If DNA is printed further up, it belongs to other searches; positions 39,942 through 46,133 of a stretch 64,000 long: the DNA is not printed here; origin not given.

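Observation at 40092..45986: A ~1,960-aa protein that is essentially one uninterrupted 45-residue repeat solenoid with no catalytic partner domain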

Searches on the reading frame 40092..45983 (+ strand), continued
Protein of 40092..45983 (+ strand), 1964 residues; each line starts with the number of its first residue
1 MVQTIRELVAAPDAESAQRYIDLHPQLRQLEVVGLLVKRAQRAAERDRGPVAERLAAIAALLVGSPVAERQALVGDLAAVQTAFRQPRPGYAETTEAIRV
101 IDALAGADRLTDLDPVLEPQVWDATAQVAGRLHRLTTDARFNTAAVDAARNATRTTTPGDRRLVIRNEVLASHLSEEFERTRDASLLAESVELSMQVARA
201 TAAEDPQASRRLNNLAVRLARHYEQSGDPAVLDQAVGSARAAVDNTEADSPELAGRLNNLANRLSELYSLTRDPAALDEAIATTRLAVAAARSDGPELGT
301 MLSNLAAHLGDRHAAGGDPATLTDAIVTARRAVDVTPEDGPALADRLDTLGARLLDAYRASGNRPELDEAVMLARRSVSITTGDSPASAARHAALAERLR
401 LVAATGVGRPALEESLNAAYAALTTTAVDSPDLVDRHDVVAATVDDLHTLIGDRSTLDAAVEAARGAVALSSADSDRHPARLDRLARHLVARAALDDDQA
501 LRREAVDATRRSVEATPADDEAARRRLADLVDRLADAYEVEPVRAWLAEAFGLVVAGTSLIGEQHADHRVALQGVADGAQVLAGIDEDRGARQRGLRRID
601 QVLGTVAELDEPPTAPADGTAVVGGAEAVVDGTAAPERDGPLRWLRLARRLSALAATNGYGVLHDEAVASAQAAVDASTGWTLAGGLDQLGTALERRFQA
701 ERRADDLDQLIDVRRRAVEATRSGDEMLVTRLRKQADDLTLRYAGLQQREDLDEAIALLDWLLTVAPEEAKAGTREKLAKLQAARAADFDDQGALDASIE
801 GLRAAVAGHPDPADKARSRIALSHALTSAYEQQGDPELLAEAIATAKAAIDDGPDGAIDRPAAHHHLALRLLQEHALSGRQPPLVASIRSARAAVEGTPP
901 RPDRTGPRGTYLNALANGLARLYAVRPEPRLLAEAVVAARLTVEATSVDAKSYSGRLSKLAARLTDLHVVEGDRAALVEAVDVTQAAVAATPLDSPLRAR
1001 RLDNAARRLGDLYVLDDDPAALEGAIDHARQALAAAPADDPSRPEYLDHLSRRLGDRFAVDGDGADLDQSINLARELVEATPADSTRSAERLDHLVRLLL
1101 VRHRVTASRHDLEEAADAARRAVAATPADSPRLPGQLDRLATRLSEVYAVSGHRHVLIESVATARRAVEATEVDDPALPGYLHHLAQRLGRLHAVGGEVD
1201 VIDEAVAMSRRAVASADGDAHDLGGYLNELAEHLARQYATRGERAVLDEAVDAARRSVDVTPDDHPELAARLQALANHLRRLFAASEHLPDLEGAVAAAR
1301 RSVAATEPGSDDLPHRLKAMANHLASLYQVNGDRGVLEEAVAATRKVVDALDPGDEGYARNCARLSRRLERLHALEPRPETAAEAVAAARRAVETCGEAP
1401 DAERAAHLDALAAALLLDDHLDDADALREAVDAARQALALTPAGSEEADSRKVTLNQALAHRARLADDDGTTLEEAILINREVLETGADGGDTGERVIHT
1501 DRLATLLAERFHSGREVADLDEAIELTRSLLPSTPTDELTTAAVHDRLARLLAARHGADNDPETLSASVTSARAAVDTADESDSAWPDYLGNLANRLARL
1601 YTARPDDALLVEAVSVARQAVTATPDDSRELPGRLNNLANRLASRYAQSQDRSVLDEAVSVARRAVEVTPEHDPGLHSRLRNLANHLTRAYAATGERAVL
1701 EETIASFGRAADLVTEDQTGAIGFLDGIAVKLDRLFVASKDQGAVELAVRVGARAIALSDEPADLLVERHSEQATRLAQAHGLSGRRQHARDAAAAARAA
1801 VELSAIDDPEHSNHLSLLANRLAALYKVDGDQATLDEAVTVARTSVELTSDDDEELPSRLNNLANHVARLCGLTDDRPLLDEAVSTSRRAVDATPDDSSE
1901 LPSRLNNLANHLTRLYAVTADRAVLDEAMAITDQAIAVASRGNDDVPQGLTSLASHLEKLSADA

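Call 11: find_homologous_proteins(query=window:40092-45983:+, max_evalue=0.00001)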
Query window:40092-45983:+ (1964 aa): 73 proteins with E <= 0.00001 among 8000 candidates.
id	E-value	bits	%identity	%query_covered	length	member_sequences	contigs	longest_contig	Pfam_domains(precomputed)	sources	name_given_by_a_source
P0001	0.0e+0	1081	42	100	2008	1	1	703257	-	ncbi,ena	-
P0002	7.9e-134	467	34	28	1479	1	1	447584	-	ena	-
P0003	9.9e-85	304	27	61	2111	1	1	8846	PF12770.13,PF13374.13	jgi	jgi:tetratricopeptide (TPR) repeat protein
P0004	2.9e-73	266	29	46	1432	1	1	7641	PF12770.13,PF20308.5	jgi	jgi:tetratricopeptide (TPR) repeat protein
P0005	8.1e-72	261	31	36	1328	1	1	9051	PF13414.13,PF13176.13,PF13428.13,PF12770.13,PF13374.13,PF09177.16,PF00515.35,PF04212.25,PF13424.13,PF13181.13,PF07719.24,PF20308.5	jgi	jgi:CHAT domain-containing protein/tetratricopeptide (TPR) repeat protein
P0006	1.5e-68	250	32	32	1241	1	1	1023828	PF18323.7,PF13414.13,PF00515.35,PF13094.12,PF12770.13,PF13181.13,PF07719.24,PF13374.13,PF20308.5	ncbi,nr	ncbi:MAG: CHAT domain-containing protein [Chloroflexi bacterium]|nr:CHAT domain-containing protein [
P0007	1.6e-55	207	33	32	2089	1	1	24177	PF01535.27,PF13424.13,PF13176.13,PF24885.2,PF12770.13,PF13374.13,PF20308.5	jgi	jgi:tetratricopeptide (TPR) repeat protein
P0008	1.2e-53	201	31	37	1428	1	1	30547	PF12770.13,PF13374.13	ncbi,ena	-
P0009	1.5e-53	200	30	27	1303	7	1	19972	PF12770.13,PF13374.13,PF20308.5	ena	-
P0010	2.4e-53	200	28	38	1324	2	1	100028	PF20308.5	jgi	-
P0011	3.8e-51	192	32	29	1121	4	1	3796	PF12770.13,PF13374.13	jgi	jgi:hypothetical protein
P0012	3.9e-51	192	37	25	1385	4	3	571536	PF17650.7,PF13414.13,PF12512.14,PF12770.13,PF13181.13,PF07719.24,PF13374.13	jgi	jgi:hypothetical protein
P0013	4.3e-49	186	28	49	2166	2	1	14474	PF12770.13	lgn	-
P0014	4.2e-47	179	28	48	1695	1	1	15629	PF12770.13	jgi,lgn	jgi:tetratricopeptide (TPR) repeat protein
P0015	8.3e-47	178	30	31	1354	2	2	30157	PF12770.13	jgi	jgi:CHAT domain-containing protein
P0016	3.1e-46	176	30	29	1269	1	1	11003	PF13424.13,PF12770.13,PF13374.13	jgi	jgi:tetratricopeptide (TPR) repeat protein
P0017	3.7e-46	176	27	54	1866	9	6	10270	PF12770.13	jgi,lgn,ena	jgi:tetratricopeptide (TPR) repeat protein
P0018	1.4e-45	174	31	26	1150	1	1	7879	PF12770.13,PF13374.13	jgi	jgi:CHAT domain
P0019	2.1e-43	167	30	22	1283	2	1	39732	PF12770.13,PF13374.13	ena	-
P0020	5.1e-41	159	35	21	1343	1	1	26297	PF14353.13,PF13414.13,PF00515.35,PF13176.13,PF19086.6,PF12770.13,PF13181.13,PF07719.24,PF13374.13,PF20308.5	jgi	jgi:CHAT domain-containing protein/predicted TPR repeat methyltransferase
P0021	2.5e-40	157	28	40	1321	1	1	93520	PF12770.13,PF13374.13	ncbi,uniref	ncbi:CHAT domain-containing protein [Streptomyces sp. NPDC006458]|uniref:CHAT domain-containing prot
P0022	6.8e-40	155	30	29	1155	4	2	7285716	PF12770.13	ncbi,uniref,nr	ncbi:CHAT domain-containing protein [Amycolatopsis thermalba]|uniref:CHAT domain-containing protein 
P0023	7.6e-40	155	28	31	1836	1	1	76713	PF12770.13,PF13374.13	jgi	jgi:hypothetical protein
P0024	3.1e-39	153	35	21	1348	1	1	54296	PF14353.13,PF12940.13,PF13414.13,PF00515.35,PF17194.11,PF12770.13,PF13181.13,PF07719.24,PF13374.13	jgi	jgi:CHAT domain-containing protein/tetratricopeptide (TPR) repeat protein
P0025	4.6e-39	152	28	30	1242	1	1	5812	PF13424.13,PF12770.13,PF13374.13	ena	-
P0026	2.6e-38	150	28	32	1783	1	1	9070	PF12770.13,PF13374.13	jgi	jgi:tetratricopeptide (TPR) repeat protein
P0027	3.0e-38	150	33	20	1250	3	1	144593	PF12770.13,PF13181.13,PF13374.13,PF20308.5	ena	-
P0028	4.3e-38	149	32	21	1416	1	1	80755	PF13414.13,PF12770.13,PF13374.13,PF20308.5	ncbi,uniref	ncbi:CHAT domain-containing protein [Streptomyces sp. NPDC057424]|uniref:CHAT domain-containing tetr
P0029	4.3e-37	146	34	17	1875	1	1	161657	PF12770.13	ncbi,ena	-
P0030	2.8e-36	143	29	45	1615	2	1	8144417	PF12770.13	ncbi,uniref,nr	ncbi:hypothetical protein SMD11_0336 [Streptomyces albireticuli]|uniref:CHAT domain-containing prote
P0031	5.0e-36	142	40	14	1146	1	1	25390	PF12770.13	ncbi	-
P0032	1.6e-34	137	29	39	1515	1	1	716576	PF12770.13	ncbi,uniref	ncbi:CHAT domain-containing protein [Streptomyces sp. NPDC090106]|uniref:CHAT domain-containing prot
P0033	2.4e-32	130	27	51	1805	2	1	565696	PF12770.13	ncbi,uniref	ncbi:CHAT domain-containing protein [Streptomyces cacaoi]|uniref:CHAT domain-containing protein n=1 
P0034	5.0e-31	126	26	52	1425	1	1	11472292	-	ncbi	ncbi:hypothetical protein ACFQ9X_33090 [Catenulispora yoronensis]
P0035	5.7e-31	126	30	25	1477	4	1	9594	PF12770.13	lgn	-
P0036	5.8e-31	126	30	32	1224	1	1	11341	PF12770.13,PF07719.24,PF13374.13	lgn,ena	-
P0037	6.7e-30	122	32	19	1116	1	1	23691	PF12770.13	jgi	jgi:CHAT domain-containing protein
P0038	4.3e-28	116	31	16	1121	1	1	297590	PF12770.13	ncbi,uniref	ncbi:CHAT domain-containing protein [Nonomuraea typhae]|uniref:CHAT domain-containing protein n=1 Ta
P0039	1.7e-27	114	34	12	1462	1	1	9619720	PF12770.13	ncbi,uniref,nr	ncbi:CHAT domain-containing protein [Streptomyces sp. NA02950]|uniref:CHAT domain-containing protein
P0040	2.5e-26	110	31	37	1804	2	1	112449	PF12770.13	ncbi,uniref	ncbi:CHAT domain-containing protein [Streptomyces fimicarius]|uniref:CHAT domain-containing protein 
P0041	5.9e-26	109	30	32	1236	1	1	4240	PF13428.13,PF12770.13,PF07719.24,PF13374.13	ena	-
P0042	2.6e-25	107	33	15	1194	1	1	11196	PF12770.13,PF13374.13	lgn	-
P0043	8.2e-25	105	28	29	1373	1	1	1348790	PF12770.13,PF13374.13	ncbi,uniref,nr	ncbi:CHAT domain-containing protein/tetratricopeptide (TPR) repeat protein [Allocatelliglobosispora 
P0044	9.2e-25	105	30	31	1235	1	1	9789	PF12770.13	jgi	jgi:tetratricopeptide (TPR) repeat protein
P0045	4.0e-23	100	28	38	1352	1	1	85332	PF12770.13,PF13374.13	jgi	jgi:tetratricopeptide (TPR) repeat protein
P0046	5.4e-22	96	28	42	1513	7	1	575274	PF12770.13,PF13374.13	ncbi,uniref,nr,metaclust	ncbi:CHAT domain-containing protein [Streptomyces sp. NRRL WC-3626]|uniref:CHAT domain-containing pr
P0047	1.7e-21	94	30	18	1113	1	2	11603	PF12770.13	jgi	jgi:CHAT domain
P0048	2.0e-21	94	32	17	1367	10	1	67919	PF12770.13,PF13374.13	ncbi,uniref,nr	ncbi:CHAT domain-containing protein [Streptomyces ipomoeae]|uniref:CHAT domain-containing protein n=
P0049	6.1e-20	89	35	8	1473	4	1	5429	PF12770.13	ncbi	-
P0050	1.1e-19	88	36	10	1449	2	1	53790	PF12770.13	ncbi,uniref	ncbi:CHAT domain-containing protein [Streptomyces sp. NPDC059070]|uniref:CHAT domain-containing prot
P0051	1.7e-19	88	31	29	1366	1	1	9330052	PF00515.35,PF12770.13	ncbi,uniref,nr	ncbi:CHAT domain-containing protein [Streptacidiphilus sp. P02-A3a]|uniref:CHAT domain-containing pr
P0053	4.8e-18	83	32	16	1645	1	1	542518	PF12770.13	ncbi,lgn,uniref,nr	ncbi:CHAT domain-containing protein [Streptomyces sp. Je 1-79]|uniref:CHAT domain-containing protein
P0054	6.2e-18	82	31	19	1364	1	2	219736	PF12770.13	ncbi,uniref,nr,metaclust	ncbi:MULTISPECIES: CHAT domain-containing protein [Streptomyces]|uniref:CHAT domain-containing prote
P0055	1.8e-17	81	33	11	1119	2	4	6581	PF12770.13,PF13374.13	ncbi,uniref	ncbi:CHAT domain-containing protein [Streptomyces sp. NPDC048385]|uniref:CHAT domain-containing prot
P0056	6.2e-16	76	27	47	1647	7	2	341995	PF12770.13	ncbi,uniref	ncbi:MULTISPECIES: CHAT domain-containing protein [unclassified Streptomyces]|uniref:CHAT domain-con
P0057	1.5e-15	74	29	29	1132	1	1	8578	PF12770.13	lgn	-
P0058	1.1e-14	72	29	33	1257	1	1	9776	PF12770.13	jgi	jgi:tetratricopeptide (TPR) repeat protein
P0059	3.2e-14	70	31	21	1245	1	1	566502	PF12770.13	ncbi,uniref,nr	ncbi:CHAT domain-containing protein [Actinoplanes sp. NEAU-A12]|uniref:CHAT domain-containing protei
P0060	3.7e-14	70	27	12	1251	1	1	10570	PF12770.13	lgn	-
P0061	1.1e-13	68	31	15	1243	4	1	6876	PF12770.13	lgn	-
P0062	2.0e-12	64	32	7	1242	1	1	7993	PF12770.13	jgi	jgi:tetratricopeptide (TPR) repeat protein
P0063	2.2e-11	61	38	7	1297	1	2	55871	PF12770.13,PF20308.5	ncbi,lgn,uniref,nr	ncbi:CHAT domain-containing protein [Micromonospora sp. PPF5-17]|uniref:CHAT domain-containing prote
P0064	2.3e-11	61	31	17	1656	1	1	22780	PF13374.13,PF20308.5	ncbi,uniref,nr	ncbi:hypothetical protein P1P68_21730 [Streptomyces scabiei]|uniref:hypothetical protein n=1 Tax=Str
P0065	8.8e-11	59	31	11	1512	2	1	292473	PF12770.13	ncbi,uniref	ncbi:CHAT domain-containing protein [Glycomyces endophyticus]|uniref:CHAT domain-containing protein 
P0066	5.9e-10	56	30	23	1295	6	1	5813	PF12770.13,PF20308.5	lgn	-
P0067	1.7e-9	54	31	21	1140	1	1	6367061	PF12770.13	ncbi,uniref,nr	ncbi:CHAT domain-containing protein [Micromonospora sp. WMMD882]|uniref:CHAT domain-containing prote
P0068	1.6e-8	51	30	16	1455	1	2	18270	PF12770.13,PF13374.13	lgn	-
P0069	3.8e-8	50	30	28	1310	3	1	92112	PF12770.13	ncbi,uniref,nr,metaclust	ncbi:CHAT domain-containing protein [Streptomyces sp. NRRL S-118]|uniref:CHAT domain-containing prot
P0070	8.9e-8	49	27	23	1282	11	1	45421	PF12770.13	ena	-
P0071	9.6e-8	49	28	10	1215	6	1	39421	PF12770.13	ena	-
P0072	3.3e-7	47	36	9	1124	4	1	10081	PF12770.13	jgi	-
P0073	3.3e-6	43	23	22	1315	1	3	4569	PF12770.13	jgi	jgi:CHAT domain-containing protein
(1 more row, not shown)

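Call 16: search_solved_structures(query=window:40092-45983:+, max_evalue=1)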
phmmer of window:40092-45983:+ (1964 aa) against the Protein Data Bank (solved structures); distinct sequences matched with E-value up to 1: 0.
